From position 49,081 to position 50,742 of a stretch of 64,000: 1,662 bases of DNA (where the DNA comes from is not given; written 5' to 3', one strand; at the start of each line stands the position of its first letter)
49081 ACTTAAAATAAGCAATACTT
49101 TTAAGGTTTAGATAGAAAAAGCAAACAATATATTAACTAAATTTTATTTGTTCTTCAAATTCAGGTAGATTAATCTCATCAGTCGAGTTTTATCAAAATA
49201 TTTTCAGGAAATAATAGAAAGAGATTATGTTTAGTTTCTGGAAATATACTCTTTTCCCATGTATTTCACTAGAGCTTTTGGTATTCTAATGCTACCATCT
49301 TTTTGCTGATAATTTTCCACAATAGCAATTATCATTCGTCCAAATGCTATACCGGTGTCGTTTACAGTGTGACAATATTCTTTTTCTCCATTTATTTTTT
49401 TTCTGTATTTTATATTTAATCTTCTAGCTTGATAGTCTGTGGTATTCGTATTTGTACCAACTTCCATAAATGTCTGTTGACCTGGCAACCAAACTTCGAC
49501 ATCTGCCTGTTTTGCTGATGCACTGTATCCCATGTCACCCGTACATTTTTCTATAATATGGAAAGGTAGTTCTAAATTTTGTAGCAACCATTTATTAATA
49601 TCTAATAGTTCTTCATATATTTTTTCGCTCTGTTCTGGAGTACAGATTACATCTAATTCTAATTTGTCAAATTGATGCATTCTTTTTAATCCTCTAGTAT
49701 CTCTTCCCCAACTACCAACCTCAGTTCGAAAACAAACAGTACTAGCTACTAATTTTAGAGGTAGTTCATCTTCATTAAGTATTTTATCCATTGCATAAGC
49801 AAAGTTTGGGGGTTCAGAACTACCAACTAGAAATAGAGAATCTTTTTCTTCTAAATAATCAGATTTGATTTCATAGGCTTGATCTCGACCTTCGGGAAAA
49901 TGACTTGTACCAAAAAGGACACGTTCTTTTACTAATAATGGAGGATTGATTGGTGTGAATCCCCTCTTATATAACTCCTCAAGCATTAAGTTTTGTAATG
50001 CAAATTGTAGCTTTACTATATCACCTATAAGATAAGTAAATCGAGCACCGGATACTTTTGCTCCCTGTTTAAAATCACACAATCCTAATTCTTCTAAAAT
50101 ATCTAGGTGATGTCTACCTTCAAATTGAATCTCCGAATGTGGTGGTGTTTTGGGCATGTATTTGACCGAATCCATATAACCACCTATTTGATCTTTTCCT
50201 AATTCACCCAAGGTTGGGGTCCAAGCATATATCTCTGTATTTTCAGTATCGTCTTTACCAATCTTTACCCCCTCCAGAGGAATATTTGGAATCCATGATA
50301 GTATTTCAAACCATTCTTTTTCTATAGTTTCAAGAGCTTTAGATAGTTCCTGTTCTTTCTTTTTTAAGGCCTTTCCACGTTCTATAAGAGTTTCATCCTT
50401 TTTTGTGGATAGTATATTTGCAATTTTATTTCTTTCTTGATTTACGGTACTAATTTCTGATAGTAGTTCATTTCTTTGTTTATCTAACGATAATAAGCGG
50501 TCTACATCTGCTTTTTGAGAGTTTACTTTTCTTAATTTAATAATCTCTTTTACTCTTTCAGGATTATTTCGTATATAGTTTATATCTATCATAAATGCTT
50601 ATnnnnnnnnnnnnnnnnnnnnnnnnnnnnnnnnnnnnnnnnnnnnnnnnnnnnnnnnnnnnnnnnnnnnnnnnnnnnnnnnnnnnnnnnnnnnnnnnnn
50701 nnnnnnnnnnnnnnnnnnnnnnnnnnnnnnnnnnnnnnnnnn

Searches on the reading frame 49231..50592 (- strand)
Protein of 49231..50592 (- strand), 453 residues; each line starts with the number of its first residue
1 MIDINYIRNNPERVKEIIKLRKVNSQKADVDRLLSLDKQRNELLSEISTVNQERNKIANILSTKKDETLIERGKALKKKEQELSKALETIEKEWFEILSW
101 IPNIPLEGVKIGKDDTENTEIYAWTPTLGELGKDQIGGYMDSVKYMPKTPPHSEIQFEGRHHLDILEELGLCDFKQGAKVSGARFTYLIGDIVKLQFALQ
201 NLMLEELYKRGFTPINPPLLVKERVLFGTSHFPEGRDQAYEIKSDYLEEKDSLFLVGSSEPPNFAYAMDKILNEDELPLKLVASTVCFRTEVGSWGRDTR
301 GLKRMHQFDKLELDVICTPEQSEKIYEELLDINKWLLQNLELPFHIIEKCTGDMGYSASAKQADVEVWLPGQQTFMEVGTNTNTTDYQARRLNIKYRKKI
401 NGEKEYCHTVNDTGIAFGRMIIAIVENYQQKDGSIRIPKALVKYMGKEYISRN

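Call 88: search_protein_families(library=ncbifam, proteins=[window:49231-50592:-], max_evalue=1e-10)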
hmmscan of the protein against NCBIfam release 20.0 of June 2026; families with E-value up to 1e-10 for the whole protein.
window:49231-50592:- (453 aa): 1 family
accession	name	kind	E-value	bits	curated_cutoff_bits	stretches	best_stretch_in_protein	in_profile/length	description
TIGR00414.1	serS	equivalog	2.5e-122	408.9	301.65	1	1-445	1-418/418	serine--tRNA ligase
